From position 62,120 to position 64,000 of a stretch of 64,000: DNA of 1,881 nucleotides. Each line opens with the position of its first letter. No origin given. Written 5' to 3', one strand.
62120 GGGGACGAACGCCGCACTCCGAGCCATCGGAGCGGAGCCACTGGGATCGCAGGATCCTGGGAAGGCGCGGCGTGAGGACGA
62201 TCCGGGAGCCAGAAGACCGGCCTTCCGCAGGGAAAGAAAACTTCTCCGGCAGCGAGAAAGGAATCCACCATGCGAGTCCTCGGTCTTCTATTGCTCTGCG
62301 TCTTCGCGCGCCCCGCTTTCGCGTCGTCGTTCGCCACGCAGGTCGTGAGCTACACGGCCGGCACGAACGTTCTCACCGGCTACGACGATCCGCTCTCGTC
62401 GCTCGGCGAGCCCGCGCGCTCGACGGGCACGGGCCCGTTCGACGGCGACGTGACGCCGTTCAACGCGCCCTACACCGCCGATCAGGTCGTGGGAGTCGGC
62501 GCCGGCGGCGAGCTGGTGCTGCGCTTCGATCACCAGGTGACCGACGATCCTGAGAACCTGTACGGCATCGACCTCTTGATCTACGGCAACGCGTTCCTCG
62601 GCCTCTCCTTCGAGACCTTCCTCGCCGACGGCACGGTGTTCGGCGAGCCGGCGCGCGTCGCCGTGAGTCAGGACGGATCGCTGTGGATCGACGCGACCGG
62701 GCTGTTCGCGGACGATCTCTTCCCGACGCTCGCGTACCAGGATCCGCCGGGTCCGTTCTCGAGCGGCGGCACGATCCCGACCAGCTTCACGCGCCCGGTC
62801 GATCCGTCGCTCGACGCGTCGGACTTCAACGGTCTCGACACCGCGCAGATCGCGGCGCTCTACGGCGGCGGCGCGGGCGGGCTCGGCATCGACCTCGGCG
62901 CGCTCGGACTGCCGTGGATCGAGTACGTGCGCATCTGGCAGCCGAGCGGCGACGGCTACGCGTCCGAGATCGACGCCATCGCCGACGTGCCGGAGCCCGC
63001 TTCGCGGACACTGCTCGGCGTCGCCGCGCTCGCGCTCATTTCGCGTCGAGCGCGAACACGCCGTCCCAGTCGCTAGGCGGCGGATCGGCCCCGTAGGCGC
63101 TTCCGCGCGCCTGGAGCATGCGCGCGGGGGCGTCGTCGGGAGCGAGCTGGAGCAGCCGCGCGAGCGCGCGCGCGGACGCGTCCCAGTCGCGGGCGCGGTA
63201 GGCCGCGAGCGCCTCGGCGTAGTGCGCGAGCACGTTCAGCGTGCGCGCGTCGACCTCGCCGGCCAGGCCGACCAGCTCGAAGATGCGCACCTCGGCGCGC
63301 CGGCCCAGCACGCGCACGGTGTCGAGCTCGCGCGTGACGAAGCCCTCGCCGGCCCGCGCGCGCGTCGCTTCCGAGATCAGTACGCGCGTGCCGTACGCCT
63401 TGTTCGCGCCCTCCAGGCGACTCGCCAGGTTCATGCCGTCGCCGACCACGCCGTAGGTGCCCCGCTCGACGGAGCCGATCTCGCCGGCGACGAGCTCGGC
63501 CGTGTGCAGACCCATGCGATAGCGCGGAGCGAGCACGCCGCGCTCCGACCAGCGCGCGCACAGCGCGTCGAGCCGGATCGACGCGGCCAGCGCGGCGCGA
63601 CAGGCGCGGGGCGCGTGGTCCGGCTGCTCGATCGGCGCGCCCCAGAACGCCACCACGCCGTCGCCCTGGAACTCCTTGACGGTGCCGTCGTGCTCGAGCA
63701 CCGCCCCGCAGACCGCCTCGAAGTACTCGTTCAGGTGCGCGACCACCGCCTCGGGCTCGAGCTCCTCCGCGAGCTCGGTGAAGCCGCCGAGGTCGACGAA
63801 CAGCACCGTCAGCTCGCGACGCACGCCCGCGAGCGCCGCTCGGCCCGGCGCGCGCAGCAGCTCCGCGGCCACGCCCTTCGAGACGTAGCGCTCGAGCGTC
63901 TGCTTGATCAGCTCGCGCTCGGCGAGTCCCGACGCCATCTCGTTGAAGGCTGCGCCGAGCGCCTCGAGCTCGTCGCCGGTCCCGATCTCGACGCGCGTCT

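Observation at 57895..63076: Unusual accessory proteins in a B12-riboswitch regulon: secreted beta-propeller-like/Ca-binding protein and a PEP-CTERM protein as candidate extracellular corrinoid-capture factors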

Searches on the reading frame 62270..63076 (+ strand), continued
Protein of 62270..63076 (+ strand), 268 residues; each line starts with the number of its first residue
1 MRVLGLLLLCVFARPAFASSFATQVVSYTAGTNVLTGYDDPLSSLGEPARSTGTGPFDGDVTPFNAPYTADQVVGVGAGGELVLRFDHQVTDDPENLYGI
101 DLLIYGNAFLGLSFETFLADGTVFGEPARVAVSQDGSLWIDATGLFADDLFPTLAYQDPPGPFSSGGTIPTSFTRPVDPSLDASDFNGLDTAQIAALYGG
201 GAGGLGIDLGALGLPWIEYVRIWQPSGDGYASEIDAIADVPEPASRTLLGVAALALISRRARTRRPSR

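Call 66: search_protein_representatives(alignment_id=A2)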
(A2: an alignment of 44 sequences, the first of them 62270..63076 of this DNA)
Query: 44 sequences, 268 profile positions. Proteins with E-value up to 0.001 (for the whole library): 2576; up to 1e-10: 1116; up to 1e-30: 492. The best 150 are listed.
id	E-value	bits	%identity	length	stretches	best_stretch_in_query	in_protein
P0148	6.9e-118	409.2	-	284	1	1-267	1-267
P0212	6.7e-96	337.1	-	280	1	7-264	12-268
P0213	8.0e-94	330.3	-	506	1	5-265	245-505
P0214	1.5e-92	326.1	-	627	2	14-266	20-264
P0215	3.6e-91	321.6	-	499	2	10-266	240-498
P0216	4.7e-91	321.2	-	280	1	6-259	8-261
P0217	1.4e-90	319.7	-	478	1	13-266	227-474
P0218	3.5e-90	318.3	-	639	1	12-265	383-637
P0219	2.5e-89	315.5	-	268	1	5-267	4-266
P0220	5.3e-86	304.6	-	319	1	14-265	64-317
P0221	6.0e-86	304.5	-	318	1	7-245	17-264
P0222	6.9e-86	304.3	-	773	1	3-266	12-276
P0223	7.3e-86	304.2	-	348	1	8-251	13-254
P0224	1.7e-85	303.0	-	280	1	12-264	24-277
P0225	7.8e-85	300.8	-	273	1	5-266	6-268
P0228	2.9e-84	298.9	-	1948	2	4-244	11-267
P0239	2.4e-81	289.4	-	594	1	18-254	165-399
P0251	1.6e-78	280.1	-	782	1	9-265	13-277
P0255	1.0e-77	277.5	-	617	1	16-246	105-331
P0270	3.4e-73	262.7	-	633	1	23-244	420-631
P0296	3.0e-64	233.3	-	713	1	16-254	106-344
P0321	2.9e-58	213.7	-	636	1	21-246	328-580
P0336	9.2e-56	205.5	-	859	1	17-245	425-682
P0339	4.6e-55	203.2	-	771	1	7-245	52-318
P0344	3.2e-54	200.4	-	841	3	5-245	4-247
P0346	6.5e-54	199.4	-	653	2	2-245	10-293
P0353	4.9e-53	196.6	-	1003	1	18-254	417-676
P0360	7.2e-52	192.7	-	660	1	19-247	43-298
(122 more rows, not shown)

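Call 67: search_protein_families(library=pfam, proteins=[P0228, P0353, P0336, P0344, P0251, P0222, P0339, P0296, P0360, P0346], max_evalue=0.001)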
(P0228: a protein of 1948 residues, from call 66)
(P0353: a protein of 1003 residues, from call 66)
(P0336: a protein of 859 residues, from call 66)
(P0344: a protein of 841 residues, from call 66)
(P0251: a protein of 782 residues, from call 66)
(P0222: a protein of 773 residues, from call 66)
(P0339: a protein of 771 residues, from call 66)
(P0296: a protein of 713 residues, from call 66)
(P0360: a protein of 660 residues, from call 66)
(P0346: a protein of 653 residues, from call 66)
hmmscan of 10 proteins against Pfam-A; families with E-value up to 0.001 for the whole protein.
P0228 (1948 aa): 4 families
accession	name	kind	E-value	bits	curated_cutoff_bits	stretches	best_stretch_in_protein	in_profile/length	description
PF18998.6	Flg_new_2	-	9.2e-55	183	23.6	5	1415-1483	2-72/73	Divergent InlB B-repeat domain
PF13360.13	PQQ_2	-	3.2e-19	69.9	27.6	2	799-1004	4-205/233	Outer membrane protein assembly factor BamB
PF09479.16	Flg_new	-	4.4e-16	59.2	27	1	1338-1407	2-64/65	Listeria-Bacteroides repeat domain (List_Bact_rpt)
PF13570.13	Beta-prop_ACSF4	-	3.3e-11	43.6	133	1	736-952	5-216/329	Beta-alanine-activating enzyme, beta-propeller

P0353 (1003 aa): 4 families
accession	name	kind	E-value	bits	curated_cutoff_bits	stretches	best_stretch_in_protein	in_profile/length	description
PF13360.13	PQQ_2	-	1.7e-13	51.2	27.6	2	161-322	57-207/233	Outer membrane protein assembly factor BamB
PF18998.6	Flg_new_2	-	1.2e-11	44.9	23.6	1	883-951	1-70/73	Divergent InlB B-repeat domain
PF13570.13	Beta-prop_ACSF4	-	4.3e-06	26.8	133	0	195-391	28-208/329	Beta-alanine-activating enzyme, beta-propeller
PF19190.6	BACON_2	-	0.00011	22.5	25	1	800-866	21-88/94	Viral BACON domain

P0336 (859 aa): 1 family
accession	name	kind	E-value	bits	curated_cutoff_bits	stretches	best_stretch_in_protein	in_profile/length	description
PF13360.13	PQQ_2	-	6.2e-12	46.1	27.6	1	254-361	5-103/233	Outer membrane protein assembly factor BamB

P0344 (841 aa): 1 family
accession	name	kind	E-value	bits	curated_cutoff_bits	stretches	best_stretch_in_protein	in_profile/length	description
PF14717.12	DUF4465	-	1.1e-54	185.9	25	1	500-663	2-176/176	Domain of unknown function (DUF4465)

P0251 (782 aa): 3 families
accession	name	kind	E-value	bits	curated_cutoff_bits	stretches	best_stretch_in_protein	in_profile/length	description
PF13360.13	PQQ_2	-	1.3e-22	81.1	27.6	2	490-609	13-117/233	Outer membrane protein assembly factor BamB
PF13570.13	Beta-prop_ACSF4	-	1.1e-10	41.8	133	1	376-485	113-215/329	Beta-alanine-activating enzyme, beta-propeller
PF23727.1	Beta-prop_FAM234A_B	-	0.00026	20.1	26.4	0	411-441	91-121/467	FAM234A/B beta-propeller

P0222 (773 aa): 6 families
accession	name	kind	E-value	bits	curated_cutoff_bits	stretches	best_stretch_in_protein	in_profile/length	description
PF13360.13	PQQ_2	-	1.7e-19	70.9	27.6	2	316-450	55-179/233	Outer membrane protein assembly factor BamB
PF13570.13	Beta-prop_ACSF4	-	5.9e-10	39.5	133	1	358-433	115-187/329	Beta-alanine-activating enzyme, beta-propeller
PF01011.28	PQQ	-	0.00016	21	26.7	0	325-411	157-242/595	Glucose/ethanol/alcohol dehydrogenase, beta-propeller domain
PF00404.24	Dockerin_1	-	0.00024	21.7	22.9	1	712-765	1-50/57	Dockerin type I domain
PF07589.16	PEP-CTERM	-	0.00026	21.4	20.7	1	254-274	2-23/24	PEP-CTERM motif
PF25293.1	Beta-prop_EMC1_N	-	0.00026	21.2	34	0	357-420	86-149/219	EMC1 N-terminal beta-propeller domain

P0339 (771 aa): 3 families
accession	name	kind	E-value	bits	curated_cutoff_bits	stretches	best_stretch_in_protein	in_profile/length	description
PF07963.17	N_methyl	-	1.3e-05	25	21.2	1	531-553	5-27/27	Prokaryotic N-terminal methylation motif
PF07596.16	SBP_bac_10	-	0.00088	19.8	23.3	0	567-607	11-52/268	Protein of unknown function (DUF1559)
PF00404.24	Dockerin_1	-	0.00099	19.7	22.9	1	374-423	1-53/57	Dockerin type I domain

P0296 (713 aa): 0 families

P0360 (660 aa): 0 families

P0346 (653 aa): 2 families
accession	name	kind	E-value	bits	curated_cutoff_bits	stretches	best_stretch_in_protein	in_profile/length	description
PF07963.17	N_methyl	-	1.2e-06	28.3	21.2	1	400-425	1-26/27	Prokaryotic N-terminal methylation motif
PF07596.16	SBP_bac_10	-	0.00077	20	23.3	0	432-485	3-50/268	Protein of unknown function (DUF1559)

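Call 69: find_encoding_contigs(protein=P0344, flank=8000, max_places=2)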
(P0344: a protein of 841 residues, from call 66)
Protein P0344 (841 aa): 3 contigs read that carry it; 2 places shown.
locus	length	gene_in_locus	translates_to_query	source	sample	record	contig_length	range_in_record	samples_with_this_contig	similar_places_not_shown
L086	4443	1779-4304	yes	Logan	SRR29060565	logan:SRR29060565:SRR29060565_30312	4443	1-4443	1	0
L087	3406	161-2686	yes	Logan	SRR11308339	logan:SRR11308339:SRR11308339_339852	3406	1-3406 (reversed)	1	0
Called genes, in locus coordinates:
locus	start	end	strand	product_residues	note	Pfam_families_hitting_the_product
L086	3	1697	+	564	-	?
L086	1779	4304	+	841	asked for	PF14717:DUF4465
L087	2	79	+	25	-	?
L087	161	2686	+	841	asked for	PF14717:DUF4465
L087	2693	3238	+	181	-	-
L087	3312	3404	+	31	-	?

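Call 70: search_protein_families(library=pfam, proteins=[L086:3-1697:+, L087:2693-3238:+, P0296, P0360, P0214, P0218, P0239, P0255, P0270, P0321], max_evalue=0.01)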
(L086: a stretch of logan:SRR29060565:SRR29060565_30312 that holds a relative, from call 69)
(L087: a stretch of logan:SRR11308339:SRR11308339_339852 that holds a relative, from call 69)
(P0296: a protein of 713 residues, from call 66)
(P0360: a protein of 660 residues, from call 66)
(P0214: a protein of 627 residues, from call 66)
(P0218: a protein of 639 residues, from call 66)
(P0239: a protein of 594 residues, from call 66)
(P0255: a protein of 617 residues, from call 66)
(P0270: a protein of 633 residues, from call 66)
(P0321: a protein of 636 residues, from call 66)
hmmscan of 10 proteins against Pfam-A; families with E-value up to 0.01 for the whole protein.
L086:3-1697:+ (564 aa): 2 families
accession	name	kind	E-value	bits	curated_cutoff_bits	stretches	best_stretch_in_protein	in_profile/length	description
PF01955.23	CbiZ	-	2.7e-50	171.5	27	1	236-429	2-191/191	Adenosylcobinamide amidohydrolase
PF01497.23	Peripla_BP_2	-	2.1e-08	34.3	27.5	1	26-161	92-230/235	Periplasmic binding protein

L087:2693-3238:+ (181 aa): 0 families

P0296 (713 aa): 0 families

P0360 (660 aa): 0 families

P0214 (627 aa): 1 family
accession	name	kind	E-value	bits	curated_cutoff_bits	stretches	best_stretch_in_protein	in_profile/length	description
PF07589.16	PEP-CTERM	-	1e-09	38.5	20.7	2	241-265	1-24/24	PEP-CTERM motif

P0218 (639 aa): 1 family
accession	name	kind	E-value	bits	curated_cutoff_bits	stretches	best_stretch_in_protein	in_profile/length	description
PF07589.16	PEP-CTERM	-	9.8e-06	25.9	20.7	1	615-637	1-24/24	PEP-CTERM motif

P0239 (594 aa): 1 family
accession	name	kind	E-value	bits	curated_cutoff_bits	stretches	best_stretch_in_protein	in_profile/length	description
PF18998.6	Flg_new_2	-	2e-16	60.2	23.6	2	396-464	2-71/73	Divergent InlB B-repeat domain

P0255 (617 aa): 2 families
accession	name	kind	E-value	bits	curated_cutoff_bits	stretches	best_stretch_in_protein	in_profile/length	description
PF18998.6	Flg_new_2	-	1.1e-11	45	23.6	1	419-487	3-71/73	Divergent InlB B-repeat domain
PF18884.5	TSP3_bac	-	0.0018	18.6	25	1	515-535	1-21/22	Bacterial TSP3 repeat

P0270 (633 aa): 0 families

P0321 (636 aa): 0 families

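Call 74: search_solved_structures(query=A3, max_evalue=10, show_alignments=3)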
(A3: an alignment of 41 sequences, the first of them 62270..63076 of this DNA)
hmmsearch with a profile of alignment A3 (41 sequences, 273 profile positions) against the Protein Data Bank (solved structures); distinct sequences matched with E-value up to 10: 1.
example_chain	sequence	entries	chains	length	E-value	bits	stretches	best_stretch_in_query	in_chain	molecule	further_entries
8blw_B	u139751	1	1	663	0.01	18.2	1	74-142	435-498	YncE family protein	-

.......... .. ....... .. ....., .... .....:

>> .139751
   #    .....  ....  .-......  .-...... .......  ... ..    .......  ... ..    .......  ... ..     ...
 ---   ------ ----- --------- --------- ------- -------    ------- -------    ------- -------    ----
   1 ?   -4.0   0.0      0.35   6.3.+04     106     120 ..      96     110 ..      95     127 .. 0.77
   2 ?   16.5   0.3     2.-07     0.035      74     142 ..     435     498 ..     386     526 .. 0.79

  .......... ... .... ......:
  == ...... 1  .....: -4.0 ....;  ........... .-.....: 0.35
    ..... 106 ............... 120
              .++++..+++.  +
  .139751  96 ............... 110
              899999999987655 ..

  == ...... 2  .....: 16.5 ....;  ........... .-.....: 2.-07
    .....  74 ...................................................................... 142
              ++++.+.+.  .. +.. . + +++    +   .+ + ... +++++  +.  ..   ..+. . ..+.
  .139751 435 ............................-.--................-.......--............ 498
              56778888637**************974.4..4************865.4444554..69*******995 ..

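Call 80: search_protein_families(library=ncbifam, alignment_id=A3, max_evalue=1)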
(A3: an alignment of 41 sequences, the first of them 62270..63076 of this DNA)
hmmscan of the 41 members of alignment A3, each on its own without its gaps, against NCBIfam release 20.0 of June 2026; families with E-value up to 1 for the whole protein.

A. member 1, window:62270-63076:+ (268 aa): 6 families
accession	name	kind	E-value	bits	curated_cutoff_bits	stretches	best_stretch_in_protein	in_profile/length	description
NF038120.1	PEP_CTERM_QFxxD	subfamily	0.0033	17.3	80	1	236-262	187-215/215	NF038120 family PEP-CTERM protein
NF038129.1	PEP_NF038129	equivalog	0.049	13.5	65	1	235-260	166-193/194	NF038129 family PEP-CTERM protein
NF038126.1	PEP_CTERM_FxDxF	subfamily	0.057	13.6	50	1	227-260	130-164/165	FxDxF family PEP-CTERM protein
NF038124.1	PEP_CTERM_TLD_A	exception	0.08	12.5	100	1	233-262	204-235/235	PEP_CTERM-anchored TLD domain-containing protein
NF033170.0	lipo_LIC13355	subfamily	0.091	11.9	120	1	76-139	96-151/273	LIC_13355 family lipoprotein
NF041927.1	Xrt_dep_XDP1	equivalog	0.25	11.3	125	1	238-262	217-241/242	exosortase-dependent surface protein XDP1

B. families by the number of members that match (of 41 scanned): 25 families
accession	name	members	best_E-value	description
NF038120.1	PEP_CTERM_QFxxD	20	4.2e-05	NF038120 family PEP-CTERM protein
NF038129.1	PEP_NF038129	19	9.2e-08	NF038129 family PEP-CTERM protein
TIGR02595.1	PEP_CTERM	19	2.2e-06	PEP-CTERM sorting domain-containing protein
NF038125.1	PEP_CTERM_THxN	15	3.4e-06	THxN family PEP-CTERM protein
NF041927.1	Xrt_dep_XDP1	14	6.1e-05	exosortase-dependent surface protein XDP1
NF041538.1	PEP_EDSA_1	13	2.1e-06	EDSAP-1 family PEP-CTERM protein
NF038118.1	PEP_CTERM_CCXG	13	0.00048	CCXG family PEP-CTERM protein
NF038124.1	PEP_CTERM_TLD_A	12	0.00021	PEP_CTERM-anchored TLD domain-containing protein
NF038126.1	PEP_CTERM_FxDxF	11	8.7e-06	FxDxF family PEP-CTERM protein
NF033554.9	floc_PepA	9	9.2e-07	flocculation-associated PEP-CTERM protein PepA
NF033170.0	lipo_LIC13355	9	0.00042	LIC_13355 family lipoprotein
NF038119.1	PEP_CTERM_MHFG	7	0.0054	MHFG family PEP-CTERM protein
NF033947.0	PEP-cistern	7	0.0055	cistern family PEP-CTERM protein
TIGR03901.2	MYXO-CTERM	3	0.0054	MYXO-CTERM sorting domain-containing protein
TIGR03370.1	VPLPA-CTERM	2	0.0042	VPLPA-CTERM sorting domain-containing protein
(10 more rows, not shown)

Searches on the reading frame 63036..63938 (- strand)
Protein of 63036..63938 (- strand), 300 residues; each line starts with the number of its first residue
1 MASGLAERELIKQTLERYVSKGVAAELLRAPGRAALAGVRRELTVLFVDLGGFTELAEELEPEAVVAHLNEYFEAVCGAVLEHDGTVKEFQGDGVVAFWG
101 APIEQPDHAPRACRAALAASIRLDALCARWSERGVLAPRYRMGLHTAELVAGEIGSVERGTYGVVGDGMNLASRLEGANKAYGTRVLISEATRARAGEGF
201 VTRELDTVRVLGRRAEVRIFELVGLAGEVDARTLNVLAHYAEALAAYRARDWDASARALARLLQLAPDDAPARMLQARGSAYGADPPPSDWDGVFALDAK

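Call 8: search_protein_families(library=pfam, proteins=[window:63036-63938:-], max_evalue=1)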
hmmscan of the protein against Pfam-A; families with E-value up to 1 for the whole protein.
window:63036-63938:- (300 aa): 4 families
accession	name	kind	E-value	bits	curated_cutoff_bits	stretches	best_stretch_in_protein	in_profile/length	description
PF00211.25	Guanylate_cyc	-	1.8e-15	57.5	21.9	1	42-218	8-177/183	Adenylate and Guanylate cyclase catalytic domain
PF07719.23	TPR_2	-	0.0014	19.1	27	1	237-269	2-34/34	Tetratricopeptide repeat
PF14853.12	Fis1_TPR_C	-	0.017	15.7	25.3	1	240-277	5-42/53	Fis1 C-terminal tetratricopeptide repeat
PF24575.1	TPR_Slam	-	0.1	13.5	35.2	1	235-277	46-88/104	Surface lipoprotein assembly modifier, N-terminal TPR repeats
